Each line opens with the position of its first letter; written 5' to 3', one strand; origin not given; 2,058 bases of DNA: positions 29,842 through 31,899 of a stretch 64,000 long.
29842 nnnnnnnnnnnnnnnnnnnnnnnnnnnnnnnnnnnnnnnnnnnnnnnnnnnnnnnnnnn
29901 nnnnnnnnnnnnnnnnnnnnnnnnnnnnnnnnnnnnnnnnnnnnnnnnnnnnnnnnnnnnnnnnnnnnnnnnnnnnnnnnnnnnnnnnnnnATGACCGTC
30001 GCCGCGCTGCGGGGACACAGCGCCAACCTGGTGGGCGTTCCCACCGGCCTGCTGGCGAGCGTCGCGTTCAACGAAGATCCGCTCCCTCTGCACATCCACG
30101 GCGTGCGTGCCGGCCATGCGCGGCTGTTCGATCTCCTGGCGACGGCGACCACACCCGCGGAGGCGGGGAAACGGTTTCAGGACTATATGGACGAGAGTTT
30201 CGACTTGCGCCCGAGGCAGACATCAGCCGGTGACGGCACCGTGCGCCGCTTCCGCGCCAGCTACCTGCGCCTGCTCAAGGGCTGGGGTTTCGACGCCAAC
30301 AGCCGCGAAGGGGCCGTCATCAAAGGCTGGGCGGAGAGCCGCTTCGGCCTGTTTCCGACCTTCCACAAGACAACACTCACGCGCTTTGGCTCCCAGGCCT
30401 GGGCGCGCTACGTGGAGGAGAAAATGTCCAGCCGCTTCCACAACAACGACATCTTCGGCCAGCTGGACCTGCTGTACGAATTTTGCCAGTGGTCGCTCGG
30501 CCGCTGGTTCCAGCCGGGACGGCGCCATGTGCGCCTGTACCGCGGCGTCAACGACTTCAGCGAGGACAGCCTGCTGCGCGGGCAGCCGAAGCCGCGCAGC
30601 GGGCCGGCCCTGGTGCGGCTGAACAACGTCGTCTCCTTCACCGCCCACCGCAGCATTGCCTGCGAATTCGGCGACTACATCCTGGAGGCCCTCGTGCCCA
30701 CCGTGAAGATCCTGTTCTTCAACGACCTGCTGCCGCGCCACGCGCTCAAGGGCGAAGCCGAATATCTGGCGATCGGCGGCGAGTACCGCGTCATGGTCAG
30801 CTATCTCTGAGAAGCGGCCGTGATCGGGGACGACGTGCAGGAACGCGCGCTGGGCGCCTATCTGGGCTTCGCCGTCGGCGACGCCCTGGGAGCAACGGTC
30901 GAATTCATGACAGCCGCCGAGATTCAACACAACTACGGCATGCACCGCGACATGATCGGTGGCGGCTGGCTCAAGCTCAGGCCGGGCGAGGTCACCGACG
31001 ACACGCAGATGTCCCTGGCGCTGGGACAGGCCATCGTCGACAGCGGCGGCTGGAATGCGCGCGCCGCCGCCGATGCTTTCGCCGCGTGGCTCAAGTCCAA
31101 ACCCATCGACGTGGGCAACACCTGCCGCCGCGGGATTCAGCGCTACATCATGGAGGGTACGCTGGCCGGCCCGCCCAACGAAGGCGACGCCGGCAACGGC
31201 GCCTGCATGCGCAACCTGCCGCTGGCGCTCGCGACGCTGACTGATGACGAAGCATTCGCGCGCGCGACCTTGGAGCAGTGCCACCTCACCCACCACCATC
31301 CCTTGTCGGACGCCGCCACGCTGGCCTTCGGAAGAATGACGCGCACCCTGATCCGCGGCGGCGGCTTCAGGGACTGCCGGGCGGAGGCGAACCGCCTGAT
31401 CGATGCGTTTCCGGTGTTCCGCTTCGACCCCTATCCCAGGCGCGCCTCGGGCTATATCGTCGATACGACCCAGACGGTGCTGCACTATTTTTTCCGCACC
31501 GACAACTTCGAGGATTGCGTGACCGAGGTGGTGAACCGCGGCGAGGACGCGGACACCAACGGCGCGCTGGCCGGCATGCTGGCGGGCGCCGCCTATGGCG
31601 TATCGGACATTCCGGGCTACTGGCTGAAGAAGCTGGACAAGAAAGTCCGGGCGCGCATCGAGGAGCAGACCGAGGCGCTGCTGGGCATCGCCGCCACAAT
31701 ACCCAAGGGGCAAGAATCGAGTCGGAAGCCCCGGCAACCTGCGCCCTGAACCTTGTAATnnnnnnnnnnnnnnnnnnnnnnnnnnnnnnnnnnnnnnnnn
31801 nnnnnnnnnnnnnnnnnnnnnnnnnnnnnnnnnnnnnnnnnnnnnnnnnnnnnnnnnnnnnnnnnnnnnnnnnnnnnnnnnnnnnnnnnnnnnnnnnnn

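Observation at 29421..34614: Extended draT-draG operon: receiver domain in front, ArsC::SagB fusion and rhodanese::ankyrin fusion behind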

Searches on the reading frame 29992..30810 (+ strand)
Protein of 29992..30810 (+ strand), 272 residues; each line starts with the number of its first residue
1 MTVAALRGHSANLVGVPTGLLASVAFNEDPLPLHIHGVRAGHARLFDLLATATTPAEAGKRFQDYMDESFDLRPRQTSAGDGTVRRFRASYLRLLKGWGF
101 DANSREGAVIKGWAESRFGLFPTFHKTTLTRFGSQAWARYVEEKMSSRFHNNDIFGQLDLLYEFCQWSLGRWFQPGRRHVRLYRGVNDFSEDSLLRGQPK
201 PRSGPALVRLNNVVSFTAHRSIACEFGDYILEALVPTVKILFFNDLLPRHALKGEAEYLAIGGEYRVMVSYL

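Call 5: search_protein_families(library=ncbifam, proteins=[window:29992-30810:+], max_evalue=0.01)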
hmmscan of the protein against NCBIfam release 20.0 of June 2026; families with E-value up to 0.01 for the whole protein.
window:29992-30810:+ (272 aa): 0 families

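Call 32: search_protein_representatives(protein=window:29992-30810:+)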
Query: 272 residues. Proteins with E-value up to 0.001 (for the whole library): 305; up to 1e-10: 177; up to 1e-30: 65. The best 150 are listed.
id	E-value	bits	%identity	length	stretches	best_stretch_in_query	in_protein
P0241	2.4e-87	309.3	57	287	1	7-271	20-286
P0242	6.1e-79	281.8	52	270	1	8-270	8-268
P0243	4.9e-76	272.3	53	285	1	7-269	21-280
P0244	5.9e-62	226.1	48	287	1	8-270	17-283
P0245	7.4e-62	225.8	50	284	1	7-271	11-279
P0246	2.7e-60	220.6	60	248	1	7-188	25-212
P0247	5.7e-60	219.6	58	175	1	94-268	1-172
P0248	2.3e-58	214.3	45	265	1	10-268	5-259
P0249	5.3e-57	209.8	44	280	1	9-265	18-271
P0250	1.1e-56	208.8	43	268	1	9-269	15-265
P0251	6.4e-55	203.0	60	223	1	7-171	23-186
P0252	1.7e-54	201.6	46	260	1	7-267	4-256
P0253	2.8e-54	200.9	45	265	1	11-268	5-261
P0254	3.5e-53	197.3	57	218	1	6-178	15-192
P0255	1.1e-52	195.7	51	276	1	55-268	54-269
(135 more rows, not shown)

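Call 34: find_related_loci(query=A2, collection=genome_contigs, flank=10000)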
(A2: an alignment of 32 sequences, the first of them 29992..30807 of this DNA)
Query A2 (272 aa) in genome_contigs; peptide patterns used: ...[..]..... (x = any residue, [..] = any of these).
599 stretches matched a pattern (row limit reached: there are more); 588 encode a relative of the query (tblastn E <= 1e-3); the best 80 are kept; 80 distinct loci.
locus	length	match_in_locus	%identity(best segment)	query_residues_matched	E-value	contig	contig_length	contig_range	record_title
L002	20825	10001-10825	80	1-272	2e-147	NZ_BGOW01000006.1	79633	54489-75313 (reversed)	Sulfuriferula multivorans strain TTN NODE_06, whole genome shotgun sequence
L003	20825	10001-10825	79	1-272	7e-146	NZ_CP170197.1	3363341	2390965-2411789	Sulfuriferula sp. GW1 chromosome, complete genome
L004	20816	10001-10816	79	1-272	4e-145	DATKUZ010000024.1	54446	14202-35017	MAG TPA_asm: Sulfuriferula sp. isolate SMAG_U14120 k141_2731471, whole genome shotgun sequence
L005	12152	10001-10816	76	1-272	2e-139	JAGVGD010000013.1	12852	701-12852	MAG: Thiobacillus sp. isolate DeMMO2_16 c_000000025600, whole genome shotgun sequence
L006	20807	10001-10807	76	1-272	8e-137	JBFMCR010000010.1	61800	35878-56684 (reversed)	MAG: Pseudomonadota bacterium isolate MAG198 MAG198_10, whole genome shotgun sequence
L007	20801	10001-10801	63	4-272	3e-108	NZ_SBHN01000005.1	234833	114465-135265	Telmatospirillum sp. J64-1 Scaffold5, whole genome shotgun sequence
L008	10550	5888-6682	63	5-272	4e-105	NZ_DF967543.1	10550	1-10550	Sulfuricella sp. T08, whole genome shotgun sequence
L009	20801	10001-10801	61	4-272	8e-103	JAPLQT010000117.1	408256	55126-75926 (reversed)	MAG: Proteobacteria bacterium isolate LacPavin_0818_WC45_MAG_60_9 LacPavin_0818_WC45_scaffold_18807, whole genome shotgu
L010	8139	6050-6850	61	3-271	3e-102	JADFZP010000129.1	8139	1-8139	MAG: Alphaproteobacteria bacterium isolate nJC1bin3 nJC1_bin3_NODE_1482_length_8139_cov_15.364176, whole genome shotgun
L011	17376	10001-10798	60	5-272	3e-102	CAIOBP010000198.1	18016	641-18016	MAG: uncultured Rhodospirillales bacterium isolate VK3_bin-0780 genome assembly, contig: bin-0780:198/255, whole genome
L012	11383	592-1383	59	2-272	4e-100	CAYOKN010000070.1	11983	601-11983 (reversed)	MAG TPA_asm: uncultured Rhodospirillaceae bacterium isolate SRP290908_co2_141 genome assembly, contig: NODE_7629_length_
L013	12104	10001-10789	61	8-272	4e-100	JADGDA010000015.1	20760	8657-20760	MAG: Alphaproteobacteria bacterium isolate nYQH56bin3 nYQH56_bin3_NODE_15_length_20760_cov_3.544844, whole genome shotgu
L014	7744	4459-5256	58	3-272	5e-99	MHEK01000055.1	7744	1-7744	MAG: Nitrospirae bacterium RBG_16_64_22 RBG_16_scaffold_31356, whole genome shotgun sequence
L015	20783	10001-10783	58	7-271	9e-98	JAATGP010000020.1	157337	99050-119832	MAG: Alphaproteobacteria bacterium isolate bin_35 k141_1186316, whole genome shotgun sequence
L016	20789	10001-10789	56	8-272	9e-98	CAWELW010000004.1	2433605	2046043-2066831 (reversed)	MAG: uncultured Alphaproteobacteria bacterium isolate MFD05580.bin.1.53 genome assembly, contig: contig_7116, whole geno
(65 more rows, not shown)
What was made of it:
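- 29992..30810 (+): draT, dinitrogenase reductase ADP-ribosyltransferase (272 aa). 76-80% identical to the Sulfuriferula and Thiobacillus DraT (call 34).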

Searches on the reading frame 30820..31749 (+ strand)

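Call 4: search_protein_families(library=pfam, proteins=[window:30820-31749:+], max_evalue=0.01)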
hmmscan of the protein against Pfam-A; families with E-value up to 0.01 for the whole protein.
window:30820-31749:+ (309 aa): 1 family
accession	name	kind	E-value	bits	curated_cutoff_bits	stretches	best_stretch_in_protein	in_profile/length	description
PF03747.19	ADP_ribosyl_GH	-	1.7e-62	212.1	26.2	1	12-265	1-285/287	ADP-ribosylglycohydrolase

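Call 5: search_protein_families(library=ncbifam, proteins=[window:30820-31749:+], max_evalue=0.01)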
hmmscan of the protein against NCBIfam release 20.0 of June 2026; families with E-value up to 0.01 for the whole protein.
window:30820-31749:+ (309 aa): 2 families
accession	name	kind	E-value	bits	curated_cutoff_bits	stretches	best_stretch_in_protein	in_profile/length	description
TIGR02662.1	dinitro_DRAG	equivalog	2.5e-137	456.8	337.05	1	6-289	1-284/287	ADP-ribosyl-[dinitrogen reductase] hydrolase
NF041672.1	ADPriboarghdlase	equivalog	7.9e-43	146.6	490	1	6-287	66-355/361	ADP-ribosylarginine hydrolase Tri1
